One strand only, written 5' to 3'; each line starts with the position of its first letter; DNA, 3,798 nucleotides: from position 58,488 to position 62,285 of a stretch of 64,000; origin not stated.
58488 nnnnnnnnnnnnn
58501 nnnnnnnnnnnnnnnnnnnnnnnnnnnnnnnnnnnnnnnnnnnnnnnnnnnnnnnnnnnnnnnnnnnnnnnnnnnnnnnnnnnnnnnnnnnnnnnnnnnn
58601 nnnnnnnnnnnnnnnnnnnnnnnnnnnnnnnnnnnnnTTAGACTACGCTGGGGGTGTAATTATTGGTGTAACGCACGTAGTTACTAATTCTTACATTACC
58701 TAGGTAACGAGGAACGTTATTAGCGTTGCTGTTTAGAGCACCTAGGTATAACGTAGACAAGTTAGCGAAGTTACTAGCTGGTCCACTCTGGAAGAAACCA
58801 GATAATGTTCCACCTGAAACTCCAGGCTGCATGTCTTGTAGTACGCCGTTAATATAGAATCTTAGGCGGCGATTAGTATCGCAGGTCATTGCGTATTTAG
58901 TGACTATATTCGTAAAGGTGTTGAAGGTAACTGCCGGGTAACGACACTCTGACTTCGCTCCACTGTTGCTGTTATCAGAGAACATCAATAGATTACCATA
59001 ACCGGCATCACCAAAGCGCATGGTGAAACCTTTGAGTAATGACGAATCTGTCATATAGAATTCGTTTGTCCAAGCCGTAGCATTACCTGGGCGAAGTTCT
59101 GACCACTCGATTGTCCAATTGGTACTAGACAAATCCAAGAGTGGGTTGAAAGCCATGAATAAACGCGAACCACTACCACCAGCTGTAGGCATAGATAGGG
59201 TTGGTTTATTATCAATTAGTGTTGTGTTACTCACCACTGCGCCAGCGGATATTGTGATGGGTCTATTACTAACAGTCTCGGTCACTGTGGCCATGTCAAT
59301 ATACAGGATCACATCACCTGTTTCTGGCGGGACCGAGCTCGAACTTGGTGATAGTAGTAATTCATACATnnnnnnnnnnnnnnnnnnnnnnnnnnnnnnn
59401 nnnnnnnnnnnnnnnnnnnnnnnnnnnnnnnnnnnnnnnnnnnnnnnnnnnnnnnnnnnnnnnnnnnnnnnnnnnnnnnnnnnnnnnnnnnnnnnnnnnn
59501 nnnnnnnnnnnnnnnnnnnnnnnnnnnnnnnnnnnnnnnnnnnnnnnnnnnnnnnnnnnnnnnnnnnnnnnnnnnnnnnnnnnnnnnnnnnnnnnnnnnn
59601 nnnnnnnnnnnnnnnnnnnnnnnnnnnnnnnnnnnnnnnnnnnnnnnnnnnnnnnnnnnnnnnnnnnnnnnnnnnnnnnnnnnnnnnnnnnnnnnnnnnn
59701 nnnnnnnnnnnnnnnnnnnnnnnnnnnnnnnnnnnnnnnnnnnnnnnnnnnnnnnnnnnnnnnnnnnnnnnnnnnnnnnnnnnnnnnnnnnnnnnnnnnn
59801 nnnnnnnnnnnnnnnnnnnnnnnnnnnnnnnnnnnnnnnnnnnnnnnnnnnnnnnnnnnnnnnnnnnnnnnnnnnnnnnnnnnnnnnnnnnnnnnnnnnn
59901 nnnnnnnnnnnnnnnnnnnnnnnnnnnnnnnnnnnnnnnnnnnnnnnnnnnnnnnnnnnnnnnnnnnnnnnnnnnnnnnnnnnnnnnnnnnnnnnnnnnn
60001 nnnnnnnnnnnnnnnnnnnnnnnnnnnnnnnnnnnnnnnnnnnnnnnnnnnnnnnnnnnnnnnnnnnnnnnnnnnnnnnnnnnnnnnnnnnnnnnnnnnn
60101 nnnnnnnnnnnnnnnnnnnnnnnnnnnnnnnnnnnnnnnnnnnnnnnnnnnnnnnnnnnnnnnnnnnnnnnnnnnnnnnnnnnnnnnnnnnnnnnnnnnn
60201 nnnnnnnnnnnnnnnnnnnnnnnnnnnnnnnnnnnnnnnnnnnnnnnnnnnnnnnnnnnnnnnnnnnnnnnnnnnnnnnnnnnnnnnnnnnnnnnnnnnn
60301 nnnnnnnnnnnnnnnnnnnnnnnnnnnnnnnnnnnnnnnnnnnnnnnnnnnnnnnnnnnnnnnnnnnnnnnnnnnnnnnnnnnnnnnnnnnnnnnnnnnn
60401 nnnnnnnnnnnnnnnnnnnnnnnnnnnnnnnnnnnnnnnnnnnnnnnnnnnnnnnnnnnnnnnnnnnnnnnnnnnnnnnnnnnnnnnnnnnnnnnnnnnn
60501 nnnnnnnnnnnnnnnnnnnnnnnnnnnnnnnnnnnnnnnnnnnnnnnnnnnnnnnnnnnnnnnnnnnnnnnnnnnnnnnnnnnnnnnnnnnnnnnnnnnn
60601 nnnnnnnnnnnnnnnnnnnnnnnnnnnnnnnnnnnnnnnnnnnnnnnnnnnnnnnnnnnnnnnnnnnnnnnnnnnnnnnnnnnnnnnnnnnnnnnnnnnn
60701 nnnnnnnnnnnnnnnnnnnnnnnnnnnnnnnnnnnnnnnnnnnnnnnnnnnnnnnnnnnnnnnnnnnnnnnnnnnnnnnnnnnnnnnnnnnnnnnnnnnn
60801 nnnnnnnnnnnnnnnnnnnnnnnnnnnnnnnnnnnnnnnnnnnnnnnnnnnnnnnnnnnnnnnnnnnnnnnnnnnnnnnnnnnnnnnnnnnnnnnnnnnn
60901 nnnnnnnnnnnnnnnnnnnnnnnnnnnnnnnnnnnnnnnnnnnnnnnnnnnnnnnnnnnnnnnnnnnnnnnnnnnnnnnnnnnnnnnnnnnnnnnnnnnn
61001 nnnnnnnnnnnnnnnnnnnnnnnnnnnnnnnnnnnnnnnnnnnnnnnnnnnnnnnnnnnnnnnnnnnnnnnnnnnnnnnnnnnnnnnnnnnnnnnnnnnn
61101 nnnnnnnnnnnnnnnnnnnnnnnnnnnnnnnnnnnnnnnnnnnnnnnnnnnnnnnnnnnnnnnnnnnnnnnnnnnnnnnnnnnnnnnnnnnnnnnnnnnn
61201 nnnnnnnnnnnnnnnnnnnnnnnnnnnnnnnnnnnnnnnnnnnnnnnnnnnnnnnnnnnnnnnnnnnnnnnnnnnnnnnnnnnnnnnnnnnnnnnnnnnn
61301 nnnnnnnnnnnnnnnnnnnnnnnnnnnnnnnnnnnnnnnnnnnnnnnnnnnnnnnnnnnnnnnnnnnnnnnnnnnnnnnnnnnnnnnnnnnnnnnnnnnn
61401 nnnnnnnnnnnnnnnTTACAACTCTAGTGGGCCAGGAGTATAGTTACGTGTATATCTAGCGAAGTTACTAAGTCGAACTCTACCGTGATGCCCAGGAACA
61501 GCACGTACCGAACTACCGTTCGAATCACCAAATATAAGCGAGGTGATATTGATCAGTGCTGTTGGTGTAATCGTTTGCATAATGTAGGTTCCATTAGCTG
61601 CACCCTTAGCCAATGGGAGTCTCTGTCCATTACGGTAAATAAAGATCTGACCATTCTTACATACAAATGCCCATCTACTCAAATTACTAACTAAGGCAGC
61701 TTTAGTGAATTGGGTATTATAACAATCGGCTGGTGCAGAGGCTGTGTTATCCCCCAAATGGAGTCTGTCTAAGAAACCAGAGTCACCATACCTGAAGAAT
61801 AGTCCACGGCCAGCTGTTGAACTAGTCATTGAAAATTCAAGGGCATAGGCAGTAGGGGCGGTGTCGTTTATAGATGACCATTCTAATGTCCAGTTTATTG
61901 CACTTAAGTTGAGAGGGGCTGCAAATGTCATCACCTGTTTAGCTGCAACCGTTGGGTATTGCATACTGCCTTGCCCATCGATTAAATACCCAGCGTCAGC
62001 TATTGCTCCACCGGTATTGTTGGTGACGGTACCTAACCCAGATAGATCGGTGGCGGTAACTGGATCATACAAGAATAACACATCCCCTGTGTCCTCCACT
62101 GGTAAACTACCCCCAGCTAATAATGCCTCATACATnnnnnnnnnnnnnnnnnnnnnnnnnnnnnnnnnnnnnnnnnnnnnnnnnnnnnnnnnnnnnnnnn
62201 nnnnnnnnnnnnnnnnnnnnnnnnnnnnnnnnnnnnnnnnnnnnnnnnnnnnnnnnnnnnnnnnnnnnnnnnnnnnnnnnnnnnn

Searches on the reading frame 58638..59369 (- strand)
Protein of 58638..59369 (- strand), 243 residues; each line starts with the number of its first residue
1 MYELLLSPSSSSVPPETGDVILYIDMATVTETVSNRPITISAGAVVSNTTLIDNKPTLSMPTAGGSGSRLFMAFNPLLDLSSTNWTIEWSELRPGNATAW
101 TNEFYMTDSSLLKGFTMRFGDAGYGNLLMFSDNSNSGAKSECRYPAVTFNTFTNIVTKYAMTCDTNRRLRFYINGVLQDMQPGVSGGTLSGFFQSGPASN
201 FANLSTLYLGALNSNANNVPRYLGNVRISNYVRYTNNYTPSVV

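Call 88: search_protein_families(library=pfam, max_evalue=0.01, proteins=[window:58638-59369:-])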
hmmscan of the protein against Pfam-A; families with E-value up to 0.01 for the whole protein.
window:58638-59369:- (243 aa): 1 family
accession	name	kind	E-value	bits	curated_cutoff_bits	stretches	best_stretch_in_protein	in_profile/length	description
PF13385.13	Laminin_G_3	-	8.2e-05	23.2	27.6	1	79-232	13-144/151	Concanavalin A-like lectin/glucanases superfamily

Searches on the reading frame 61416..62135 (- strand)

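Call 8: search_protein_families(library=phrogs, max_evalue=1, proteins=[window:61416-62135:-])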
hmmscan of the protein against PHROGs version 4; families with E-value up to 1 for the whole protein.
window:61416-62135:- (239 aa): 1 family
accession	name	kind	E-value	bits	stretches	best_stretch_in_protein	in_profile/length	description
phrog_3545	-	unknown function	2.6e-15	56.6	1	14-236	749-973/1115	-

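Call 9: search_protein_families(library=pfam, max_evalue=1, proteins=[window:61416-62135:-])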
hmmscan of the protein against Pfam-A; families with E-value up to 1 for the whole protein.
window:61416-62135:- (239 aa): 1 family
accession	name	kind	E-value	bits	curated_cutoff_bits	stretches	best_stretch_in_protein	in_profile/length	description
PF18842.6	LPD26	-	0.0071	16.9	27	1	29-57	33-60/62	Large polyvalent protein associated domain 26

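Call 106: search_protein_families(library=ncbifam, max_evalue=0.1, proteins=[window:61416-62135:-])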
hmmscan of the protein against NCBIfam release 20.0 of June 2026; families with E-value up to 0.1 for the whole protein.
window:61416-62135:- (239 aa): 0 families

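Call 107: search_protein_families(library=padloc, max_evalue=0.1, proteins=[window:61416-62135:-])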
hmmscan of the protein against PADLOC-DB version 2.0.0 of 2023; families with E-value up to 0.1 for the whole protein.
window:61416-62135:- (239 aa): 0 families
